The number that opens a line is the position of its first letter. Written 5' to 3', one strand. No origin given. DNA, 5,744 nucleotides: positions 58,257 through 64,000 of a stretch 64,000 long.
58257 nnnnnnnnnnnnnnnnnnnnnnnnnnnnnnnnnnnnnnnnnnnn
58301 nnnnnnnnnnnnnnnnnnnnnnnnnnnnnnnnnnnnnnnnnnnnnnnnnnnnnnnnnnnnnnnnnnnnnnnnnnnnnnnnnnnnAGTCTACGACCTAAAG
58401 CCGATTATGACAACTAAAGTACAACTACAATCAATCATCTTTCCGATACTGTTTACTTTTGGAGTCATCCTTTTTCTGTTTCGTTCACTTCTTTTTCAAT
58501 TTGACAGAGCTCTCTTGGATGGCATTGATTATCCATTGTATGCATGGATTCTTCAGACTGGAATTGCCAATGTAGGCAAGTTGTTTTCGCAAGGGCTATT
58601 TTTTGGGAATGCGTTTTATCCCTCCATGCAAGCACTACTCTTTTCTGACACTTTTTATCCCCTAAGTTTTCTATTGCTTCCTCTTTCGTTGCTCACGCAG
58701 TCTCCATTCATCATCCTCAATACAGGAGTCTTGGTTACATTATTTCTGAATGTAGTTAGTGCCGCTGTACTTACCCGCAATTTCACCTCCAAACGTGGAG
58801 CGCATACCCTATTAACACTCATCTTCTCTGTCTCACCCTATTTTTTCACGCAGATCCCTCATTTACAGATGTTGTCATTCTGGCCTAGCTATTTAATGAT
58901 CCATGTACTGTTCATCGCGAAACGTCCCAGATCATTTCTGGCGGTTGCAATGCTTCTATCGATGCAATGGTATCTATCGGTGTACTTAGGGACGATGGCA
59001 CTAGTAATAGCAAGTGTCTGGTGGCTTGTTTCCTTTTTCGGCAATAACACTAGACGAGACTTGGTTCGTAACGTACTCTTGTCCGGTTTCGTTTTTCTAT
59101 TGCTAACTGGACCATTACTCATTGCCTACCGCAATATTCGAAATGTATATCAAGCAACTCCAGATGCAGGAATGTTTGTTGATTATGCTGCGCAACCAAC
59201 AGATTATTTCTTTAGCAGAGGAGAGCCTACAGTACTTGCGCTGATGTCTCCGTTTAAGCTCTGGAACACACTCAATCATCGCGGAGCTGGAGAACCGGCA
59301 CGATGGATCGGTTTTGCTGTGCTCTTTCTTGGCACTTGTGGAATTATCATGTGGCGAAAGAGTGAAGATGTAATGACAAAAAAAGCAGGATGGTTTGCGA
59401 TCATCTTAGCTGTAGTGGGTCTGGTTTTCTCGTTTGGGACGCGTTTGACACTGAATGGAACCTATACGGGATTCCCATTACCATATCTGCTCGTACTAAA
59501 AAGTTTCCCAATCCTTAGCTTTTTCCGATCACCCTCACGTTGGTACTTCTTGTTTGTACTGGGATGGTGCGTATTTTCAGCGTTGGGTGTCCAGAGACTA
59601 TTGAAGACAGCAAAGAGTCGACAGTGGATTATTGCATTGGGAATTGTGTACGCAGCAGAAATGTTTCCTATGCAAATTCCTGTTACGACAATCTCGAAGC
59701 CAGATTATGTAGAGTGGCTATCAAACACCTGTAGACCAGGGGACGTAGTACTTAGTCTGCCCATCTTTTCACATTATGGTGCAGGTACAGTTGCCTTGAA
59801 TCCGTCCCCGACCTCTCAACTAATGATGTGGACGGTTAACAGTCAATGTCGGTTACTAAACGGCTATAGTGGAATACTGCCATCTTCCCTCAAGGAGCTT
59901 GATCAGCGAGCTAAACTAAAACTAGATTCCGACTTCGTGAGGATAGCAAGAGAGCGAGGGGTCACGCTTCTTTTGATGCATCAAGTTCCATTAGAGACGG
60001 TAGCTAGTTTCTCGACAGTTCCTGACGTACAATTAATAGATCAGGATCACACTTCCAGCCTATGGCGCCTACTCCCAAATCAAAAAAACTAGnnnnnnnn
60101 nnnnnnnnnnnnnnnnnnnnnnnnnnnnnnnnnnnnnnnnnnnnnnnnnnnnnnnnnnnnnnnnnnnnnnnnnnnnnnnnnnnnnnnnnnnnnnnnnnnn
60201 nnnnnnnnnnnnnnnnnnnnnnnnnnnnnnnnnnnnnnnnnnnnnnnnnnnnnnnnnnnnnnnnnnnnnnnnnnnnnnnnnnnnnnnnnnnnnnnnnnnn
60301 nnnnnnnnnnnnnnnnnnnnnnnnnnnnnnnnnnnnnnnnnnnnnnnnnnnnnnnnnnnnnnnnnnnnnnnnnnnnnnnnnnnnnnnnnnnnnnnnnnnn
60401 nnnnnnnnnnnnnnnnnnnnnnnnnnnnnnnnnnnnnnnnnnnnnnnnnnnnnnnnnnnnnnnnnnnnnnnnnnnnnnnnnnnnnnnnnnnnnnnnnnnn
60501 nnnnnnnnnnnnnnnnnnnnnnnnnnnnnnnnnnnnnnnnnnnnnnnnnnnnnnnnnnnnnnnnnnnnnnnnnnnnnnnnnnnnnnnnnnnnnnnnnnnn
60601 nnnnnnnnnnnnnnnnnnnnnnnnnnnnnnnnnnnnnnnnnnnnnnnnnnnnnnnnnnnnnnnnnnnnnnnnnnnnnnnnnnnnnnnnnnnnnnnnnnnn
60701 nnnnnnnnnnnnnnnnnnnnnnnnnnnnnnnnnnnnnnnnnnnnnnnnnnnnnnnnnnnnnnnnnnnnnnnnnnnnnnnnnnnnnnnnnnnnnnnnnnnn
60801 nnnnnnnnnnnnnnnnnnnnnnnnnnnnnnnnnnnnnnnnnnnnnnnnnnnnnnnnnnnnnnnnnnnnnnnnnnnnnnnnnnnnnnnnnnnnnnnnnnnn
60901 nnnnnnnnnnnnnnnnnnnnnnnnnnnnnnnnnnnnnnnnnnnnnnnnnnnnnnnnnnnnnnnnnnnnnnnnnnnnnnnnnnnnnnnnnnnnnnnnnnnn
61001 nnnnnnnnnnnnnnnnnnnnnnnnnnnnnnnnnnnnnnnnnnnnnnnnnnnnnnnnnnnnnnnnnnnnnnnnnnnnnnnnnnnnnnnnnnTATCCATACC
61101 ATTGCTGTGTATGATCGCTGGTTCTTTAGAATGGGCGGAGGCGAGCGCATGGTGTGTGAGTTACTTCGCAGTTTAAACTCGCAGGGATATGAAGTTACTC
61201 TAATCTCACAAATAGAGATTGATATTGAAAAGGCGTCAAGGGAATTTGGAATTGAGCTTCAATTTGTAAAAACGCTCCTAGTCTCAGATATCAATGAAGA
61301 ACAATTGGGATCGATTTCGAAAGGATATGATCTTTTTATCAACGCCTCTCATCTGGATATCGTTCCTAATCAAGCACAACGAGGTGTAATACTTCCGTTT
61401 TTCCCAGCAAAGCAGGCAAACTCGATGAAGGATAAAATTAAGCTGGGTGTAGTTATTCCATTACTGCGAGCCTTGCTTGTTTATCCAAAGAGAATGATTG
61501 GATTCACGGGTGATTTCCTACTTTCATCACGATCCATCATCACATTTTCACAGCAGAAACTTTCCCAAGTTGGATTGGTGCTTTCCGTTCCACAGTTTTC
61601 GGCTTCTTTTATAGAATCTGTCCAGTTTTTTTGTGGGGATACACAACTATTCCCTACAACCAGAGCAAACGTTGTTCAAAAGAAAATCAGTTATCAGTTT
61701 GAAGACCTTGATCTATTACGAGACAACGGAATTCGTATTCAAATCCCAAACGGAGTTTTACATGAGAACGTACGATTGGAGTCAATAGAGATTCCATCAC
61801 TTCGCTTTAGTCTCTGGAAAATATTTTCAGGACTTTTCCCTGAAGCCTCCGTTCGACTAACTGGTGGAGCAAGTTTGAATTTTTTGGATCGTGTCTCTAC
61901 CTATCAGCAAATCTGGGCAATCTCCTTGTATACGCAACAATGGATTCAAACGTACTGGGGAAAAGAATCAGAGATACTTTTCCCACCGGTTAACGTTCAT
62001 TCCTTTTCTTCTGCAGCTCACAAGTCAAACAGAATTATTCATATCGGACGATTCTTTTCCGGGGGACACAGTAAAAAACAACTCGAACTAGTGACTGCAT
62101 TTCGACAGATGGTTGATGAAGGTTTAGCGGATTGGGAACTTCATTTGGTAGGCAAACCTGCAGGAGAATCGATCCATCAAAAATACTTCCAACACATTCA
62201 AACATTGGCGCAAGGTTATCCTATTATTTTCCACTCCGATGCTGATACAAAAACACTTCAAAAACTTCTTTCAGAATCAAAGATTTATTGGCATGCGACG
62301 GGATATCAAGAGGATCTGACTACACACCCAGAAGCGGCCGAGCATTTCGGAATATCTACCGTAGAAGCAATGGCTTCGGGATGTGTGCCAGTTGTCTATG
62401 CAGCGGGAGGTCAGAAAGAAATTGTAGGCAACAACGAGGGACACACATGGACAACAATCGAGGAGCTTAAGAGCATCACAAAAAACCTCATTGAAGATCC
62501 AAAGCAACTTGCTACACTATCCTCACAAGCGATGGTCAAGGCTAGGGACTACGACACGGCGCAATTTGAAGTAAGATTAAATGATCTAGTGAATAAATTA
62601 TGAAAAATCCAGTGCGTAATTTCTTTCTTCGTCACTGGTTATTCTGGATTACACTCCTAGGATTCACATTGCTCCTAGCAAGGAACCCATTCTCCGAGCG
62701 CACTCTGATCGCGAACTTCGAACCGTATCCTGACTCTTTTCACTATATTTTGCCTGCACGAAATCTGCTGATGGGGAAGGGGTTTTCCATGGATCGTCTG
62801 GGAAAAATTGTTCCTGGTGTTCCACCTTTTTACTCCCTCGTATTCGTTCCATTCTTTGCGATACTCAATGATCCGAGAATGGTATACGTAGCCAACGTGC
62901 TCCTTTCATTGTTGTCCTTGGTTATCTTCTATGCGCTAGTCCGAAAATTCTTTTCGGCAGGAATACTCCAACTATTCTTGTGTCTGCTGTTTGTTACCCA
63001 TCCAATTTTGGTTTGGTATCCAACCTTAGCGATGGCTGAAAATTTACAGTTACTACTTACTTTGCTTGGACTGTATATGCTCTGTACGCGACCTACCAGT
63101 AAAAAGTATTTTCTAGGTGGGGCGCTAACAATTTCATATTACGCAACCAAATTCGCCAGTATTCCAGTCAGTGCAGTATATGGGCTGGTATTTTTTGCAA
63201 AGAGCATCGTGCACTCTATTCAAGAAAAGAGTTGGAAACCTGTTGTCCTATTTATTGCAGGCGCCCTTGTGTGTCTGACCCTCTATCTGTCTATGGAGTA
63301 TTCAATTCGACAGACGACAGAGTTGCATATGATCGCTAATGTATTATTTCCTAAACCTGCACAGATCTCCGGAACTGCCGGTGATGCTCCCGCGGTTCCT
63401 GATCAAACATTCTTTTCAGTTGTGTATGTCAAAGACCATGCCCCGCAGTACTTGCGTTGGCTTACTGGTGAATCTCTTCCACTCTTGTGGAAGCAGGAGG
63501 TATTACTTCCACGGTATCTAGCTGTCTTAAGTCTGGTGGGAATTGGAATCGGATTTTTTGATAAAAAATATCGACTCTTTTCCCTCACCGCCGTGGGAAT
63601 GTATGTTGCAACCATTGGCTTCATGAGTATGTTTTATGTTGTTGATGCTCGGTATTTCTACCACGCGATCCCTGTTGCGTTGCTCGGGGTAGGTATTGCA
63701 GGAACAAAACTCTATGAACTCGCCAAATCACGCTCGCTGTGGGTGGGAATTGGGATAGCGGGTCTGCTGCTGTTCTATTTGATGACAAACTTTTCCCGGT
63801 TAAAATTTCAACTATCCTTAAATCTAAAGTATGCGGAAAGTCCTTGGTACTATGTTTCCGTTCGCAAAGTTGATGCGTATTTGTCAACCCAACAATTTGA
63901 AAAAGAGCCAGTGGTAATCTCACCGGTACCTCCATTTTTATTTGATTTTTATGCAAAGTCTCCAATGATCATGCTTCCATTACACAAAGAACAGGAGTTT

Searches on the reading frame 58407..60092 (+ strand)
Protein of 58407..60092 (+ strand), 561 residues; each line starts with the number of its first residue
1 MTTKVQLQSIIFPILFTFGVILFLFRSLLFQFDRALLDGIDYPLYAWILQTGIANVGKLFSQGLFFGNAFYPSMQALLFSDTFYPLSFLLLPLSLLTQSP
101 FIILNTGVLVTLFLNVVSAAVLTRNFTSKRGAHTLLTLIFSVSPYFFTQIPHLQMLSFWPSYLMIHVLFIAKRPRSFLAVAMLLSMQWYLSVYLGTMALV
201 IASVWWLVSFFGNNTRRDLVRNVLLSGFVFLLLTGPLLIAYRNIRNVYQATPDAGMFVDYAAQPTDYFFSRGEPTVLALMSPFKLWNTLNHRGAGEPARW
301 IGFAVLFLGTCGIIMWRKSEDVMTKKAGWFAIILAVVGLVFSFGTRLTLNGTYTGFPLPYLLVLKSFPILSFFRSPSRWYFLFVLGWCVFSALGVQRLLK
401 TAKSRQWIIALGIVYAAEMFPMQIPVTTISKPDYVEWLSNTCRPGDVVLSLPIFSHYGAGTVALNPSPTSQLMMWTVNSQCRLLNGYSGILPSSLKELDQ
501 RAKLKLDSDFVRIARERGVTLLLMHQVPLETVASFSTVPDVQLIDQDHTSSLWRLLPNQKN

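Call 8: search_protein_families(library=pfam, proteins=[window:58407-60092:+], max_evalue=0.01)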
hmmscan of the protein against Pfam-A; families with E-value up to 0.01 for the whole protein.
window:58407-60092:+ (561 aa): 0 families

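Call 15: search_protein_families(library=pfam, proteins=[window:58407-60092:+], max_evalue=10)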
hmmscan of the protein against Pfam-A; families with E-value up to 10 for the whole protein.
window:58407-60092:+ (561 aa): 0 families

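Call 16: search_protein_families(library=ncbifam, proteins=[window:58407-60092:+], max_evalue=1)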
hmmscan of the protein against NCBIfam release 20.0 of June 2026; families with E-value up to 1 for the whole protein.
window:58407-60092:+ (561 aa): 0 families

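Call 57: search_solved_structures(query=window:58407-60092:+, max_evalue=10)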
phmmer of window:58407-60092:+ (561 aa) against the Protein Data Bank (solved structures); distinct sequences matched with E-value up to 10: 0.

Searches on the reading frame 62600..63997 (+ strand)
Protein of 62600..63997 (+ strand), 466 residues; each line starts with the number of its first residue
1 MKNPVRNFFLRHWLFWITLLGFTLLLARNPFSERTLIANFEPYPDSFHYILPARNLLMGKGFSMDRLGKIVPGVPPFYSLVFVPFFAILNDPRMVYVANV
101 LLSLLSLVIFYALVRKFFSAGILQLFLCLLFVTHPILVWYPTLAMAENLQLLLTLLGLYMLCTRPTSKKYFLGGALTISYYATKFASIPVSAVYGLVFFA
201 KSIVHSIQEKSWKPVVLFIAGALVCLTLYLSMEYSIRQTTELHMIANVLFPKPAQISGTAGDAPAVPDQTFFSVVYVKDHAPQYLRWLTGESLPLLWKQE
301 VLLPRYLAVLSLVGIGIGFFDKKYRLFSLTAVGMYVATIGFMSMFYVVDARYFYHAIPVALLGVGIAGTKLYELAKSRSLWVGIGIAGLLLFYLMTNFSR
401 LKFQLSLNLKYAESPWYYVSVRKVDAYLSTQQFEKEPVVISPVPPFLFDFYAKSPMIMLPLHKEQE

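Call 23: search_protein_families(library=pfam, proteins=[window:62600-63997:+], max_evalue=0.01)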
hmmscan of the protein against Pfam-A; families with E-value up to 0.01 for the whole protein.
window:62600-63997:+ (466 aa): 0 families

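Call 31: find_homologous_proteins(query=window:62600-63997:+)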
Query window:62600-63997:+ (466 aa): 68 proteins with E <= 0.001 among 8000 candidates.
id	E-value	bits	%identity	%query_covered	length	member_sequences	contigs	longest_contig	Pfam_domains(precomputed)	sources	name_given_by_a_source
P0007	0.0e+0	1032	100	100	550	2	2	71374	-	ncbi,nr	ncbi:hypothetical protein KBD71_00310 [Candidatus Woesebacteria bacterium]|nr:hypothetical protein [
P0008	3.9e-255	865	83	100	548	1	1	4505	-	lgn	-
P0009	3.1e-252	856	80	99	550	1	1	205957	-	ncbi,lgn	-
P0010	1.1e-215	735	82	86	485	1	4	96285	-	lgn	-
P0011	2.2e-137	477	51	95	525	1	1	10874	-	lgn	-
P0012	1.0e-130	455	49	99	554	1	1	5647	-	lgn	-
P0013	3.1e-94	335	41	99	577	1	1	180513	-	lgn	-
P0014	1.5e-92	329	41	100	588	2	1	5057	-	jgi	jgi:hypothetical protein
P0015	1.9e-89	319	39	94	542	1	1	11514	-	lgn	-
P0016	5.5e-89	318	41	99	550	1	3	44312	-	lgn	-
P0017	5.4e-86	308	41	99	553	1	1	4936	-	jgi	jgi:hypothetical protein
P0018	2.7e-85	305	39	94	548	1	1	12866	-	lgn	-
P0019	4.8e-84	301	38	99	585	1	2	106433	-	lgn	-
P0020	5.3e-84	301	38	100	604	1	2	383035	-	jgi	jgi:hypothetical protein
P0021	1.4e-83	300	36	94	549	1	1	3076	-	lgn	-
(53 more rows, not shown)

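Call 32: find_encoding_contigs(protein=P0007, flank=10000, max_places=3)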
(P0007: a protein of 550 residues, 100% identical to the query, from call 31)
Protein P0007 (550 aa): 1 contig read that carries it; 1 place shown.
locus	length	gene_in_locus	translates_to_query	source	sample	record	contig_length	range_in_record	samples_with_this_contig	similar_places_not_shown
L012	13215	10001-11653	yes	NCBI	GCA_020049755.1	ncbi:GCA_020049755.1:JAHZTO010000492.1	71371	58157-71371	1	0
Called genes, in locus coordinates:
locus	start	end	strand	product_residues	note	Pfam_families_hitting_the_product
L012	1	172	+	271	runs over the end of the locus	PF00535:Glycos_transf_2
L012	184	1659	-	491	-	PF13231:PMT_2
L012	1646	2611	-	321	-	PF01073:3Beta_HSD, PF01370:Epimerase, PF02719:Polysacc_synt_2, PF04321:RmlD_sub_bind, PF16363:GDP_Man_Dehyd, PF07993:NAD_binding_4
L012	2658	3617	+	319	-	PF00535:Glycos_transf_2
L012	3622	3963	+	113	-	-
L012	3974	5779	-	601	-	-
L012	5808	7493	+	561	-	PF19830:DUF6311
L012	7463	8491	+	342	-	PF13641:Glyco_tranf_2_3, PF00535:Glycos_transf_2, PF10111:Glyco_tranf_2_2, PF13632:Glyco_trans_2_3 (weak)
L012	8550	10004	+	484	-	PF00534:Glycos_transf_1, PF13692:Glyco_trans_1_4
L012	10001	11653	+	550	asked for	-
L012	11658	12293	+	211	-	PF03575:Peptidase_S51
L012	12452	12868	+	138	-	PF00903:Glyoxalase, PF06983:3-dmu-9_3-mt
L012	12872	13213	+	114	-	?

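Call 33: find_encoding_contigs(protein=P0009, flank=10000, max_places=2)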
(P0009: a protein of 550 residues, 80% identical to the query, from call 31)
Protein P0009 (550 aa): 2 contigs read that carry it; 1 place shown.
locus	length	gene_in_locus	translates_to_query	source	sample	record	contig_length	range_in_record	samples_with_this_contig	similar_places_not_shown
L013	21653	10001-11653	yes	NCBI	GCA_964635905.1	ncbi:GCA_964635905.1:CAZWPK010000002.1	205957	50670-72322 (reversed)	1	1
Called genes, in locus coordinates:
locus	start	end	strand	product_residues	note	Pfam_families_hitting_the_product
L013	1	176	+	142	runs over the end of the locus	-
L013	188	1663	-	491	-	PF13231:PMT_2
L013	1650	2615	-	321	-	PF01073:3Beta_HSD, PF01370:Epimerase, PF02719:Polysacc_synt_2, PF04321:RmlD_sub_bind, PF13460:NAD_binding_10 (weak), PF16363:GDP_Man_Dehyd, PF07993:NAD_binding_4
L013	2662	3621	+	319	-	PF00535:Glycos_transf_2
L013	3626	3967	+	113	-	-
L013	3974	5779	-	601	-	-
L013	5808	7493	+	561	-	PF19830:DUF6311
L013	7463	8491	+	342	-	PF13641:Glyco_tranf_2_3, PF00535:Glycos_transf_2, PF10111:Glyco_tranf_2_2, PF13632:Glyco_trans_2_3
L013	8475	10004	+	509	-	PF00534:Glycos_transf_1, PF13692:Glyco_trans_1_4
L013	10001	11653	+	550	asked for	-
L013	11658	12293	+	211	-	PF03575:Peptidase_S51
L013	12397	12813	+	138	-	PF00903:Glyoxalase, PF06983:3-dmu-9_3-mt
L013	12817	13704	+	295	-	PF00903:Glyoxalase (faint), PF06983:3-dmu-9_3-mt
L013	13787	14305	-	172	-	-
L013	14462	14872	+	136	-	PF08818:DUF1801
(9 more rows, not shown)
